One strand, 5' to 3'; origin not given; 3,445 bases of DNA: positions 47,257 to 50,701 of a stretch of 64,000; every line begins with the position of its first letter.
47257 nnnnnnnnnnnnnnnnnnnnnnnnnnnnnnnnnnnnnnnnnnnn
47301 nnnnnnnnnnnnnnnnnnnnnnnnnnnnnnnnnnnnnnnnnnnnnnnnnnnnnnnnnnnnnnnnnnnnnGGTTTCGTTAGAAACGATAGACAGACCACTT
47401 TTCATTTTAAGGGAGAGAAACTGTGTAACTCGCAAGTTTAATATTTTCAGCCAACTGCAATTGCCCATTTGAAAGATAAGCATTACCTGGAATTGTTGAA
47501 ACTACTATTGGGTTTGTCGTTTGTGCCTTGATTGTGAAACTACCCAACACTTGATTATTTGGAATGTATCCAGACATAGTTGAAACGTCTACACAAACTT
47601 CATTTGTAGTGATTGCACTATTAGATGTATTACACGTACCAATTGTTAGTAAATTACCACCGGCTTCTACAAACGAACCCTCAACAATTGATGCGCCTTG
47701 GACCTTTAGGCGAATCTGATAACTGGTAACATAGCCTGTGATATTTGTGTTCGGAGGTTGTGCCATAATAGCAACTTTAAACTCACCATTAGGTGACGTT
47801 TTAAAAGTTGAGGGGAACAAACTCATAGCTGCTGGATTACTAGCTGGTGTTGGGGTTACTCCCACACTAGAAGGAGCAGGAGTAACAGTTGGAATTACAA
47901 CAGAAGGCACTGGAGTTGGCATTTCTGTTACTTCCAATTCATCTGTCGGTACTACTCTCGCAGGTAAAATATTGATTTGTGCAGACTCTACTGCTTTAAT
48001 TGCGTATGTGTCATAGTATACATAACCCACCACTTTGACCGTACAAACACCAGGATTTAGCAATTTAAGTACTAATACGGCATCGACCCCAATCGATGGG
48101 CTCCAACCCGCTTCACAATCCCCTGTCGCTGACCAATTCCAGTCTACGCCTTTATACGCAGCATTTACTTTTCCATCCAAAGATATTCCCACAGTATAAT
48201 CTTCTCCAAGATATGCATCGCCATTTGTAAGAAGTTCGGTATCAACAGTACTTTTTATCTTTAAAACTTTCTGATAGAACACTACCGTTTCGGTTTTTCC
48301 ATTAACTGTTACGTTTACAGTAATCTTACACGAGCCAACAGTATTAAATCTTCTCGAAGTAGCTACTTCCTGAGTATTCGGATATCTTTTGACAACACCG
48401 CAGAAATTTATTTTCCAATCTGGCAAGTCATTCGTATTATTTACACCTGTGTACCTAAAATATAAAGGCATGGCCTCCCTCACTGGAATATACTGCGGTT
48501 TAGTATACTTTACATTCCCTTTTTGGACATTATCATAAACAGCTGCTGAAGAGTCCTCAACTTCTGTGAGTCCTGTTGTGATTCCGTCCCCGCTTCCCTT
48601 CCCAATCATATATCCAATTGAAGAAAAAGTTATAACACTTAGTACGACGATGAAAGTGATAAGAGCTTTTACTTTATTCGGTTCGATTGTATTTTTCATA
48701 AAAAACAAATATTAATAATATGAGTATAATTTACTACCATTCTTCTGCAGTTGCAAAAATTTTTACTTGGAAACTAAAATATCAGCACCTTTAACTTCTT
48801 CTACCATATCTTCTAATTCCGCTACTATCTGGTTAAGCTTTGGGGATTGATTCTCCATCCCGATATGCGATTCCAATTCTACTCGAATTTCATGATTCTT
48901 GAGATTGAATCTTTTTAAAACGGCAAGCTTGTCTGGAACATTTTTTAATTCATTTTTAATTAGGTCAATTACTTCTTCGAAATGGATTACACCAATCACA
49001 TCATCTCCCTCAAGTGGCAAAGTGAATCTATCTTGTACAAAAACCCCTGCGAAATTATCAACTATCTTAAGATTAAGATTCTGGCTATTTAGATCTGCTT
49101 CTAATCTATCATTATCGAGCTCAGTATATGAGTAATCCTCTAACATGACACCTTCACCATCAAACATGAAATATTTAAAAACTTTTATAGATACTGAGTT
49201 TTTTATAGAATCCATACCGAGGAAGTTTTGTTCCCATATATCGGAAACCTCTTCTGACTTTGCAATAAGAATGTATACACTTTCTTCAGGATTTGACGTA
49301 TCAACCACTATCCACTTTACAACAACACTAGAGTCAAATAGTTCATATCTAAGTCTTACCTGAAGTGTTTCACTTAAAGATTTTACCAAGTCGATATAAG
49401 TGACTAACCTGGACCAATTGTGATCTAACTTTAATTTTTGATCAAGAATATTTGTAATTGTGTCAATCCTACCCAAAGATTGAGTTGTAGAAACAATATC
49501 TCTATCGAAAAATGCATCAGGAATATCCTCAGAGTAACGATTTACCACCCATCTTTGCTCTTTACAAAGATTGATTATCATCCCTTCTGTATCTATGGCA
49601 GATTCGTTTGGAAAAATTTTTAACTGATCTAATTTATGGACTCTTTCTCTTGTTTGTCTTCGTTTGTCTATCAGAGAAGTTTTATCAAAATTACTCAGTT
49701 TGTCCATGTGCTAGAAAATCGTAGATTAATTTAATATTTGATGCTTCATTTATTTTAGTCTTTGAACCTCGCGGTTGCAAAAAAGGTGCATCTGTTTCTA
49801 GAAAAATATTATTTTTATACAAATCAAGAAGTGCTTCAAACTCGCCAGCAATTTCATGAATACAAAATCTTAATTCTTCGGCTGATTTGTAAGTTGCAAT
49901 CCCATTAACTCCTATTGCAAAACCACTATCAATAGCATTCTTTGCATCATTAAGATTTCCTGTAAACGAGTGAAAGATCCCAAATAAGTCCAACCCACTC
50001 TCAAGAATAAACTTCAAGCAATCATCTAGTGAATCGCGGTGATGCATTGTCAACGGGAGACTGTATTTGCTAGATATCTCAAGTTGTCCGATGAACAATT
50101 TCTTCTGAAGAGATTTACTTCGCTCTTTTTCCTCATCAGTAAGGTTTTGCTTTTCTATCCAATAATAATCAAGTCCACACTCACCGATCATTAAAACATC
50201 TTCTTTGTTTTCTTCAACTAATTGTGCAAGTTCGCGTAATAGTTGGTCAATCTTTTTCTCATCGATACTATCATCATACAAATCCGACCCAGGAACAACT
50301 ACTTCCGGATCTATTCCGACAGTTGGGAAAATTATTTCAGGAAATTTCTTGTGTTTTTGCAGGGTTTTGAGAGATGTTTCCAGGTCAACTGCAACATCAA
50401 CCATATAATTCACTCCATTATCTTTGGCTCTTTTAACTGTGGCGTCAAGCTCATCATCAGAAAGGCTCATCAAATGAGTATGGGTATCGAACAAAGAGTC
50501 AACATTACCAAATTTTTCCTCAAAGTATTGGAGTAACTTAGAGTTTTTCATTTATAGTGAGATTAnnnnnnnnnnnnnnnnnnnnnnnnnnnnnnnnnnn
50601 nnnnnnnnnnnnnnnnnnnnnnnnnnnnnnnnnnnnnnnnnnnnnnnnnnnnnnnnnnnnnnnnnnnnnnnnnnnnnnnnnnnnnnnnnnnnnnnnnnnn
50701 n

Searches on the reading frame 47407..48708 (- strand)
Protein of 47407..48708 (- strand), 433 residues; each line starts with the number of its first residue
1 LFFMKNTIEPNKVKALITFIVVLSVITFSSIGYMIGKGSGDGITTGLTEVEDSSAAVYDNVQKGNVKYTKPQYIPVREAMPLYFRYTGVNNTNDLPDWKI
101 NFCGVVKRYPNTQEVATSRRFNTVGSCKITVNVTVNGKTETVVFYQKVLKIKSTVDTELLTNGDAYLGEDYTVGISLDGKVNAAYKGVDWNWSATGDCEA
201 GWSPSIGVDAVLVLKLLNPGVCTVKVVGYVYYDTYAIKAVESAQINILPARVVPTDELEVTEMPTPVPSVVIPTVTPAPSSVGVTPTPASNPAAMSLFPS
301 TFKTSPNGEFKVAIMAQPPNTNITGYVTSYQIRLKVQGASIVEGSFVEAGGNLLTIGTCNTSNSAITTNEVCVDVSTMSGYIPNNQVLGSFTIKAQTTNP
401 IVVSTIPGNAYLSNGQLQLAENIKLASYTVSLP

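Call 16: search_protein_families(library=pfam, proteins=[window:47407-48708:-], max_evalue=0.001)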
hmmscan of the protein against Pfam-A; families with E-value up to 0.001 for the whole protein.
window:47407-48708:- (433 aa): 1 family
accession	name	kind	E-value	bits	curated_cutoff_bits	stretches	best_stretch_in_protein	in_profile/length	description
PF05264.16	CfAFP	-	0.00032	21.2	25.9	1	356-418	18-80/137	Choristoneura fumiferana antifreeze protein (CfAFP)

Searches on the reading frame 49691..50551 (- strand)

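Call 16: search_protein_families(library=pfam, proteins=[window:49691-50551:-], max_evalue=0.001)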
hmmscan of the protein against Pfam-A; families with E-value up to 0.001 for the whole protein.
window:49691-50551:- (286 aa): 1 family
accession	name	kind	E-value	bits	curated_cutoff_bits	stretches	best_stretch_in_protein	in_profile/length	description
PF01026.27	TatD_DNase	-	1.5e-47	162.6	27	1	21-281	1-230/253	TatD related DNase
